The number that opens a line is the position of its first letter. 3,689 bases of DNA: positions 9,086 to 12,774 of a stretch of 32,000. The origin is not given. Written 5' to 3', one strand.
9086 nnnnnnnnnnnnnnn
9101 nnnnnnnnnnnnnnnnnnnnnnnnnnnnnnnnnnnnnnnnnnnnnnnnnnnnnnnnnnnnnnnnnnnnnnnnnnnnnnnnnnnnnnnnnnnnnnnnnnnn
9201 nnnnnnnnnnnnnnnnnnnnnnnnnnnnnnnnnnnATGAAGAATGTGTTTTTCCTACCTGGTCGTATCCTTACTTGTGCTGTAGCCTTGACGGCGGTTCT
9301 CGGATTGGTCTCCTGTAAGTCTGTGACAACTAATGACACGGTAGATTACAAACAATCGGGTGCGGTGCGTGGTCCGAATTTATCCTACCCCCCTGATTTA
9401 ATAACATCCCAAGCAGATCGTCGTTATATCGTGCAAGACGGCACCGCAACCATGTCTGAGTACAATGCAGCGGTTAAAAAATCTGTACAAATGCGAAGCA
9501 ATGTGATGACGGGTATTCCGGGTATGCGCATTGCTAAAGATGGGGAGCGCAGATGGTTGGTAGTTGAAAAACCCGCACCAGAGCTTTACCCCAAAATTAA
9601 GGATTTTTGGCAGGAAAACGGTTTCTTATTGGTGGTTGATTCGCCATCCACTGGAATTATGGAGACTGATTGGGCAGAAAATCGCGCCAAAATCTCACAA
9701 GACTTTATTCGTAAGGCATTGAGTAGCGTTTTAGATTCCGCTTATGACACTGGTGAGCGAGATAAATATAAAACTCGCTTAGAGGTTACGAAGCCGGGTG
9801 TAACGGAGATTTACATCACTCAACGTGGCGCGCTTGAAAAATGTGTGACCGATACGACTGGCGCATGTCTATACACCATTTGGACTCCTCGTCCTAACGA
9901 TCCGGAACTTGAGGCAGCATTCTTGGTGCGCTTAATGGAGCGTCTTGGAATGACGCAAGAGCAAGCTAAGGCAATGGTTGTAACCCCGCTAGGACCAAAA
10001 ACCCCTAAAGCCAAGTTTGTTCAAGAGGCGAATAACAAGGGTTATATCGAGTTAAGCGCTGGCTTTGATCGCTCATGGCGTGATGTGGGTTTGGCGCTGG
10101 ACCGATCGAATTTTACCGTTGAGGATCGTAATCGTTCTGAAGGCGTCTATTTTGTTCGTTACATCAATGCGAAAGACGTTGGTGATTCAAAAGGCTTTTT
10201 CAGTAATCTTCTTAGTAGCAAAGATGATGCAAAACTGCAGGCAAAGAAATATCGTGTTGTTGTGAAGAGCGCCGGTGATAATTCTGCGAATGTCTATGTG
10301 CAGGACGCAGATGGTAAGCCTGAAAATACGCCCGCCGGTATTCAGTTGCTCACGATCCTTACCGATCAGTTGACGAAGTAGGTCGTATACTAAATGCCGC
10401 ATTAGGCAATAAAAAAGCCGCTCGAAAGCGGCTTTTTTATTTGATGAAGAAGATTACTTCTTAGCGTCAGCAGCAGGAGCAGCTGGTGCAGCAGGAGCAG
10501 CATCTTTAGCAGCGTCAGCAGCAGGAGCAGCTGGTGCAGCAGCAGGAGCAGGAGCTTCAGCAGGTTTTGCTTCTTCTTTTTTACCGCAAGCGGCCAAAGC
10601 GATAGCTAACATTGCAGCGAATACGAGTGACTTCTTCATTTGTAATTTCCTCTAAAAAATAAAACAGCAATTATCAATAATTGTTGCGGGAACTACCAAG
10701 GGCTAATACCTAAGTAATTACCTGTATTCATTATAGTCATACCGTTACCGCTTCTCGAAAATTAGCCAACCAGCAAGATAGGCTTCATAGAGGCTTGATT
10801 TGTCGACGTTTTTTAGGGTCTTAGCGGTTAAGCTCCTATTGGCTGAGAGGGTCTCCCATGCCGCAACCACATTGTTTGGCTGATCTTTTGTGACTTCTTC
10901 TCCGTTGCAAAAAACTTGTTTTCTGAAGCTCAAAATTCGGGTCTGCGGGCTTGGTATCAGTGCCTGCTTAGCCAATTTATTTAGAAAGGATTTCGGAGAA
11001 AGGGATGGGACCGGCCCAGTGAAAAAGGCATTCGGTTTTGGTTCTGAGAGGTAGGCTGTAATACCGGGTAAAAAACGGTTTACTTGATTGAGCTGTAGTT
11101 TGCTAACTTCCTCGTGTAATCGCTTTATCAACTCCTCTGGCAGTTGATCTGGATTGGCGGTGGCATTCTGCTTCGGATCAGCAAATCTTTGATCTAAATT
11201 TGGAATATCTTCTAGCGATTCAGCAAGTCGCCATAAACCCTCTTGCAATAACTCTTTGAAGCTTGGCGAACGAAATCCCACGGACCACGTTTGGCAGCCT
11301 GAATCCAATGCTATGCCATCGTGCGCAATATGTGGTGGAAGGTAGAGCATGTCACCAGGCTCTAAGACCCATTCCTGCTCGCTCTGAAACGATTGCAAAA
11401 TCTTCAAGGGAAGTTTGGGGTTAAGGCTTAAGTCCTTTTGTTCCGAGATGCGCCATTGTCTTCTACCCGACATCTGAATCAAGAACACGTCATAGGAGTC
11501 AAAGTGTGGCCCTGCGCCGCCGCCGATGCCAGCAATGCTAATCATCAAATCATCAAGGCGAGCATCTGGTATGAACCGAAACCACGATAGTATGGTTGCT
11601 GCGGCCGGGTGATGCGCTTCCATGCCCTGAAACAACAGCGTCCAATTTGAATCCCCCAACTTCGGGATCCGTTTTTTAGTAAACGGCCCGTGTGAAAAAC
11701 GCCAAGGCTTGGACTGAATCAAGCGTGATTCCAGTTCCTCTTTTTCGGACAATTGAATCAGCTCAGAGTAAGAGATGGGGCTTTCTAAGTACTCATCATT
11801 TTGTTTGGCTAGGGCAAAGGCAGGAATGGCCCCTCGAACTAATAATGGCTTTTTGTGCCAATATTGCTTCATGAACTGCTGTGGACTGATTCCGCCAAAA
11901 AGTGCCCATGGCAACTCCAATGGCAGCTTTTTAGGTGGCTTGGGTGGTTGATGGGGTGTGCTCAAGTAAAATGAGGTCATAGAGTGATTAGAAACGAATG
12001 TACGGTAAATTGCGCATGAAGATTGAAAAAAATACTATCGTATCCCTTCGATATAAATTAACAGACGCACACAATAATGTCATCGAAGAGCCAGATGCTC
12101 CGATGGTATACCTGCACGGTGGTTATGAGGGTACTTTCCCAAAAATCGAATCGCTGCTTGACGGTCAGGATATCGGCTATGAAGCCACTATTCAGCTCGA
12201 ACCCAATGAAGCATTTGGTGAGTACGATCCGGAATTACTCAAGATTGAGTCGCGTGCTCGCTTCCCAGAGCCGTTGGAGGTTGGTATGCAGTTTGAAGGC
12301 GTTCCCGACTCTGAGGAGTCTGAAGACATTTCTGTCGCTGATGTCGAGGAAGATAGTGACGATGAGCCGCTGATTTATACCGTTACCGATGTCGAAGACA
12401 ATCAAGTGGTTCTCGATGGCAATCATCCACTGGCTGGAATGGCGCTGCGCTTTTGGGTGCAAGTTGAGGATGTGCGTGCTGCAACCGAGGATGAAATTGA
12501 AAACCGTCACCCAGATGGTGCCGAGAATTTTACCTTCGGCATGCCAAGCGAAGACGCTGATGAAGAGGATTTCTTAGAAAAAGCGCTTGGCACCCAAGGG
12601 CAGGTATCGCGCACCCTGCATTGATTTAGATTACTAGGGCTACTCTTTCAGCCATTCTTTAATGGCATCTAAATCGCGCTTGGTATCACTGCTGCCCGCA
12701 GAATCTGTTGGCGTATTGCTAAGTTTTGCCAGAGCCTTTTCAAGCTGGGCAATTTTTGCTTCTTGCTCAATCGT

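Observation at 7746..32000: About one third of loci are broken: ongoing reductive genome evolution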

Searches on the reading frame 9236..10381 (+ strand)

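Call 40: search_protein_families(library=ncbifam, proteins=[window:9236-10381:+], max_evalue=0.00001)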
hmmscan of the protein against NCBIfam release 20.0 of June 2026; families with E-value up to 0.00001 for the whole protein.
window:9236-10381:+ (381 aa): 1 family
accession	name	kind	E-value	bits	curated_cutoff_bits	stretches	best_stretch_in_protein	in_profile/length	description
NF008674.1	PRK11679.1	equivalog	1.5e-07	30.7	371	0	274-375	246-339/345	outer membrane protein assembly factor BamC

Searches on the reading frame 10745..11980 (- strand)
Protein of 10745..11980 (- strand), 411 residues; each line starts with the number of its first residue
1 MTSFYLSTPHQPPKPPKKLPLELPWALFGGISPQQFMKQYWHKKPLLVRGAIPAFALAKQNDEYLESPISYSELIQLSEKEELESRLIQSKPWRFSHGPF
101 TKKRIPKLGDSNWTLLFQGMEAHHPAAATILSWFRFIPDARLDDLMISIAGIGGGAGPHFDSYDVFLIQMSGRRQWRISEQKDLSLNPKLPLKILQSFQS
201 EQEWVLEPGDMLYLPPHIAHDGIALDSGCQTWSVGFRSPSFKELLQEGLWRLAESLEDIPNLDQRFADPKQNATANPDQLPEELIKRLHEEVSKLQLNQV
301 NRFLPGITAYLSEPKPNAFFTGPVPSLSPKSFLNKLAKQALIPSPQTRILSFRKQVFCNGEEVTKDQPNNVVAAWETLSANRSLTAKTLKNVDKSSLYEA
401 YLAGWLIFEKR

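Call 40: search_protein_families(library=ncbifam, proteins=[window:10745-11980:-], max_evalue=0.00001)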
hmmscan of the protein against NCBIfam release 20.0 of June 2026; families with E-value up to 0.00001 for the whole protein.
window:10745-11980:- (411 aa): 0 families

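Call 54: search_protein_families(library=pfam, proteins=[window:10745-11980:-], max_evalue=0.001)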
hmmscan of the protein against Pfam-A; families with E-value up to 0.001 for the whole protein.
window:10745-11980:- (411 aa): 4 families
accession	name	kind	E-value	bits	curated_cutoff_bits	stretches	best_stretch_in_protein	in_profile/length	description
PF08007.18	JmjC_2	-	1.1e-33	115.9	22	1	131-244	3-127/127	JmjC domain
PF02311.25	AraC_binding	-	3.2e-06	27.3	21.1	1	201-282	40-127/135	AraC-like ligand binding domain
PF20514.4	ROXA-like_wH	-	0.00013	22.4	22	1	307-396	13-103/119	ROXA-like winged helix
PF13621.12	Cupin_8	-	0.00047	20.6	27.4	0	199-220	209-230/252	Cupin-like domain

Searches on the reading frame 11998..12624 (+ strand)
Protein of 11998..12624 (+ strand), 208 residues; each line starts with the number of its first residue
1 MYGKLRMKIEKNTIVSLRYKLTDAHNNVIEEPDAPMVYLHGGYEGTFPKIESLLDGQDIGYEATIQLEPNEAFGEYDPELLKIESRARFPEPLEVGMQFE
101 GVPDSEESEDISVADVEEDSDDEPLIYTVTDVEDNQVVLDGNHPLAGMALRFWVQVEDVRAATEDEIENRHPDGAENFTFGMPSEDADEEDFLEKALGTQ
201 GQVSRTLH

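Call 40: search_protein_families(library=ncbifam, proteins=[window:11998-12624:+], max_evalue=0.00001)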
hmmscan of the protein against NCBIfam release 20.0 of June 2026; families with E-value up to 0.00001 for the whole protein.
window:11998-12624:+ (208 aa): 2 families
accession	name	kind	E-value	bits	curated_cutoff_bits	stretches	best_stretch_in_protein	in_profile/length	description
NF008008.0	PRK10737.1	equivalog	2.4e-22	79.8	174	1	7-179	1-159/196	peptidylprolyl isomerase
NF011676.0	PRK15095.1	equivalog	1.3e-08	34.5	125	1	44-166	42-150/156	FKBP-type peptidyl-prolyl cis-trans isomerase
